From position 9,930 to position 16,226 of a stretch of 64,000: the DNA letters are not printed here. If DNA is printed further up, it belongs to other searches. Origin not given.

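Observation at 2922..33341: The same uncharacterised ~290-aa module sits directly upstream of the T9SS CTD in four otherwise unrelated giant proteins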

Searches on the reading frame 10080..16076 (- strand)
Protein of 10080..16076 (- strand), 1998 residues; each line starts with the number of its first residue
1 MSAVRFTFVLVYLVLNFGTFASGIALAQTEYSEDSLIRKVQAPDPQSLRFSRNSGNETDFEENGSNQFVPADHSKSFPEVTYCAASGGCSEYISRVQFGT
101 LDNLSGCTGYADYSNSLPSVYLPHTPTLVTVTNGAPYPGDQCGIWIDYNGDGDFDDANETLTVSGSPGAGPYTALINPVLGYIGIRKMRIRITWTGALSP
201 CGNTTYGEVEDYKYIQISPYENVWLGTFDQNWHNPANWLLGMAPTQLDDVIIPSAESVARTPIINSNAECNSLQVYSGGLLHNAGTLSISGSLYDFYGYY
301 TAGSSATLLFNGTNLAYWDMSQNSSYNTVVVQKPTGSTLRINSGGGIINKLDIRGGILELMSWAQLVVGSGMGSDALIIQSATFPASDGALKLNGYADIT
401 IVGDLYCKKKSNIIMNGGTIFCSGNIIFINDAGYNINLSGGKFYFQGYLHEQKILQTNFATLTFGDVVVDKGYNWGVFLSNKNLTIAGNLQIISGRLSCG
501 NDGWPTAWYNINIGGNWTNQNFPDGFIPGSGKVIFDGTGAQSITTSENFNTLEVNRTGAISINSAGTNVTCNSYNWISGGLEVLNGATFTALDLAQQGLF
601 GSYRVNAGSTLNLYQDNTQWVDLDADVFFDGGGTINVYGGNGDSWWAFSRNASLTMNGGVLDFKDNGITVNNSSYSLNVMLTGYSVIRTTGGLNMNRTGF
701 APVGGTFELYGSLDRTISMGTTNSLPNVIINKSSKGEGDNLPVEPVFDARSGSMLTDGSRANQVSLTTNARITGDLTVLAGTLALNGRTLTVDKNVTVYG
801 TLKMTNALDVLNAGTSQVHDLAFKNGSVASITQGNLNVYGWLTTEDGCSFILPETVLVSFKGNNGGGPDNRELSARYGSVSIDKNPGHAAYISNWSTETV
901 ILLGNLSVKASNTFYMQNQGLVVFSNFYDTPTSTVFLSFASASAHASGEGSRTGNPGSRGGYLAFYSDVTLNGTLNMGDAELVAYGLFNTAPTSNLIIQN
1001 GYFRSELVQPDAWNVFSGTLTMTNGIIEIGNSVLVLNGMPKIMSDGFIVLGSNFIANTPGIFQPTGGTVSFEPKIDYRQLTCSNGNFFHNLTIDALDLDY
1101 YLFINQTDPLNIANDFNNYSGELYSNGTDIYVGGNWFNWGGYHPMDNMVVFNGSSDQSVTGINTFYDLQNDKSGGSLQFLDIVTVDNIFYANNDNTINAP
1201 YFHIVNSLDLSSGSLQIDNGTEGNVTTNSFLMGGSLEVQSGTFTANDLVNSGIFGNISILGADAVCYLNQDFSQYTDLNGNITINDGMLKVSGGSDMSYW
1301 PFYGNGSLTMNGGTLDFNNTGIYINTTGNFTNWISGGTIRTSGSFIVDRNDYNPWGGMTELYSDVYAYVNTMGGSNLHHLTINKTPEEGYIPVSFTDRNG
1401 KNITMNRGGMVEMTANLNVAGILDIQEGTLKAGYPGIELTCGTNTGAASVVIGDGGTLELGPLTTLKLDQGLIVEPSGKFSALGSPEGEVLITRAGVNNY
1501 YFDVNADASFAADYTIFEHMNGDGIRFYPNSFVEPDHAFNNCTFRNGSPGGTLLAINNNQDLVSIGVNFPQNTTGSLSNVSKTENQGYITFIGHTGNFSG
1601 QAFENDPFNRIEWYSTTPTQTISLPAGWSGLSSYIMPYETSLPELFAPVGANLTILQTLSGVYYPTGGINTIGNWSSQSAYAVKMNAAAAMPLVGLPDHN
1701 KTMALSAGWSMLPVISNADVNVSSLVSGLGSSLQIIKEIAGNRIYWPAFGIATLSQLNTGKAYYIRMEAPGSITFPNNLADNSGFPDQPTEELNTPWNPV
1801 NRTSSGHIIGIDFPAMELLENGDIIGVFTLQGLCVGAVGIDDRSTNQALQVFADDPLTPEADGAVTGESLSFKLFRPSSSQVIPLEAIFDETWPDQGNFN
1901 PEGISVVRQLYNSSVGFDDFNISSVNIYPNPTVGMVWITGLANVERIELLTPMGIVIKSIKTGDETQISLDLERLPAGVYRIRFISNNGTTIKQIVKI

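Call 4: search_protein_families(library=pfam, proteins=[window:10080-16076:-], max_evalue=0.01)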
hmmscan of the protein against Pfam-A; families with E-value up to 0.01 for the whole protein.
window:10080-16076:- (1998 aa): 2 families
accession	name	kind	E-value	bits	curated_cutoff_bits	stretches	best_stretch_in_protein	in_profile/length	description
PF20009.4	GEVED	-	2.4e-14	54.3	24.4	1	143-213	3-76/78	GEVED domain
PF18962.6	Por_Secre_tail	-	2.3e-08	34.7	27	1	1927-1996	1-74/75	Secretion system C-terminal sorting domain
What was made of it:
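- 10083..10298 (-): B type A CTD (aa 1927-1998). PF18962 scores 2.3e-08 (call 4).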

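Call 8: search_protein_families(library=ncbifam, proteins=[window:10080-16076:-], max_evalue=0.1)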
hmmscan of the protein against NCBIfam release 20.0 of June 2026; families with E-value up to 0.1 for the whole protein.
window:10080-16076:- (1998 aa): 1 family
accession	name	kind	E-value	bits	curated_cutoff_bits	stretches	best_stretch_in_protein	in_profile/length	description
TIGR04183.1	Por_Secre_tail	domain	1.5e-07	31.3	23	1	1927-1997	1-71/72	T9SS type A sorting domain-containing protein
